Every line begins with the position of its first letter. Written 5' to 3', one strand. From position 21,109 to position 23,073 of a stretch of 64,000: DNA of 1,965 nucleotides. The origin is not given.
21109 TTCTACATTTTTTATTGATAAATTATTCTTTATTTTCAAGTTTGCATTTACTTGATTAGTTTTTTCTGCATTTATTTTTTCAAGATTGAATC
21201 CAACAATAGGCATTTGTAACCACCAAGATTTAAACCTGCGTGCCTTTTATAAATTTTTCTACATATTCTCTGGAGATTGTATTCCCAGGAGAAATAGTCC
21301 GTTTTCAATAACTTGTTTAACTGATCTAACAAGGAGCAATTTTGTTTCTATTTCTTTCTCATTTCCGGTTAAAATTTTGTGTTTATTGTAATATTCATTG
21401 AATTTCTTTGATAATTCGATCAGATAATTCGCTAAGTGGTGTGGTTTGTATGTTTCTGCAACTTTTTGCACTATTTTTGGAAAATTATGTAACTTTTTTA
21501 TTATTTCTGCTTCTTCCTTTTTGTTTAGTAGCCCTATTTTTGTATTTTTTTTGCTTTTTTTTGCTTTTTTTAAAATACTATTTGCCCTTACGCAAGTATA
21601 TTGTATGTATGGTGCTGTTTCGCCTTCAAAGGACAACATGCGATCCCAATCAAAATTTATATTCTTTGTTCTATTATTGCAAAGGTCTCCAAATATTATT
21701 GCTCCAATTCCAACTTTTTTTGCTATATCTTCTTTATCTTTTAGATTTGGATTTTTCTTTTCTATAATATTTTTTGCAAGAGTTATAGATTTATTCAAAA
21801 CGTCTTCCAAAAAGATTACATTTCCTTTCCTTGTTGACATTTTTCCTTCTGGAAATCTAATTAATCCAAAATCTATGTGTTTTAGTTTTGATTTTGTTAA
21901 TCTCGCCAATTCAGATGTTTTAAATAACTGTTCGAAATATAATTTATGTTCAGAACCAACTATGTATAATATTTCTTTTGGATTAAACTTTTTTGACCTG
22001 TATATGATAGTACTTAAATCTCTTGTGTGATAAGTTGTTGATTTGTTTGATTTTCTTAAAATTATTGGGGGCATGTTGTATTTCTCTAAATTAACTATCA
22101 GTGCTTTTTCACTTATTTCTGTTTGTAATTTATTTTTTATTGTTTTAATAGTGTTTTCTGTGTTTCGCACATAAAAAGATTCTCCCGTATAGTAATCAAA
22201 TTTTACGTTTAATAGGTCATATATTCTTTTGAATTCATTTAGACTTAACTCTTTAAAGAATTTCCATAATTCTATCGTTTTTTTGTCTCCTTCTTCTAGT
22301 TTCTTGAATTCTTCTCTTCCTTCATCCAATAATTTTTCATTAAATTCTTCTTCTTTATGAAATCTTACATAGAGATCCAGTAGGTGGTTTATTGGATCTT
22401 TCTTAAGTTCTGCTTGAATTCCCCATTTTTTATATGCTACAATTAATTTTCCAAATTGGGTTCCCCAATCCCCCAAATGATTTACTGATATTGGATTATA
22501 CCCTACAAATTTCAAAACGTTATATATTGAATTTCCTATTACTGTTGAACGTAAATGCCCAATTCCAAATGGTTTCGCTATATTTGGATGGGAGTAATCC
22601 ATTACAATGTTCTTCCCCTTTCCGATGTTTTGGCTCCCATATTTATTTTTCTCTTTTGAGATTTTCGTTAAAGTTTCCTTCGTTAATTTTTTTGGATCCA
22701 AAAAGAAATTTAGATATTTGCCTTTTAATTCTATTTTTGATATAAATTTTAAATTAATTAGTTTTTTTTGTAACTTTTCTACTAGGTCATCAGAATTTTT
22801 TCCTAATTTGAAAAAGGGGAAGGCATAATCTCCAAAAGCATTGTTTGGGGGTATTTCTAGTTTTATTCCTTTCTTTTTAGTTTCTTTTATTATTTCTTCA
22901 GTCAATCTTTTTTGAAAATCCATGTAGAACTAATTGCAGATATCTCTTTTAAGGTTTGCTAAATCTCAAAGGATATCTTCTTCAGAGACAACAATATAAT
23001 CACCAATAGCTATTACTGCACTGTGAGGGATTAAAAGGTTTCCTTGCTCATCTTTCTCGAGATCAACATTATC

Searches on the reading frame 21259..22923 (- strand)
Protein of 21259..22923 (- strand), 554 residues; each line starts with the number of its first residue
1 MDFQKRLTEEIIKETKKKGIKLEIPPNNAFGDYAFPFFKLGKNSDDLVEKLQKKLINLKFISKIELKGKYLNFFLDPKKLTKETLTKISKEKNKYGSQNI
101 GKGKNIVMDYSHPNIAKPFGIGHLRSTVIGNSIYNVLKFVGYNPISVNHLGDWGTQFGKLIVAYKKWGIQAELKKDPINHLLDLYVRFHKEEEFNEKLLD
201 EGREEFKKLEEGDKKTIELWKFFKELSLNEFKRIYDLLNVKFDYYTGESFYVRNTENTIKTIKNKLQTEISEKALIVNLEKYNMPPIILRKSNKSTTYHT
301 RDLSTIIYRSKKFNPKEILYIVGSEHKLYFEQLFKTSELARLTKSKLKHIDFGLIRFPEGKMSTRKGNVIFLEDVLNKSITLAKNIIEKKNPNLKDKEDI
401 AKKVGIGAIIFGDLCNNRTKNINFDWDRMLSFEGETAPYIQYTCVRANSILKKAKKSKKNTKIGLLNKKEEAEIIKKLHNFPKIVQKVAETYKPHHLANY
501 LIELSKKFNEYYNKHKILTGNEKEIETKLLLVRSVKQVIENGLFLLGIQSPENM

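Call 84: search_protein_families(library=pfam, proteins=[window:21259-22923:-], max_evalue=0.00001)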
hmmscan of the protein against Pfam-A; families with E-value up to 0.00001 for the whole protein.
window:21259-22923:- (554 aa): 3 families
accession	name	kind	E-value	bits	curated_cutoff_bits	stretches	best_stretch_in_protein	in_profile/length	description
PF00750.26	tRNA-synt_1d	-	4.1e-78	263.2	23.3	1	85-426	2-349/349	tRNA synthetases class I (R), catalytic domain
PF05746.21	DALR_1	-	2.5e-33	115.1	22.3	1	440-554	1-117/117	DALR anticodon binding domain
PF03485.21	Arg_tRNA_synt_N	-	9.2e-09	36.2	21.5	1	6-75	6-85/85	Arginyl tRNA synthetase N terminal domain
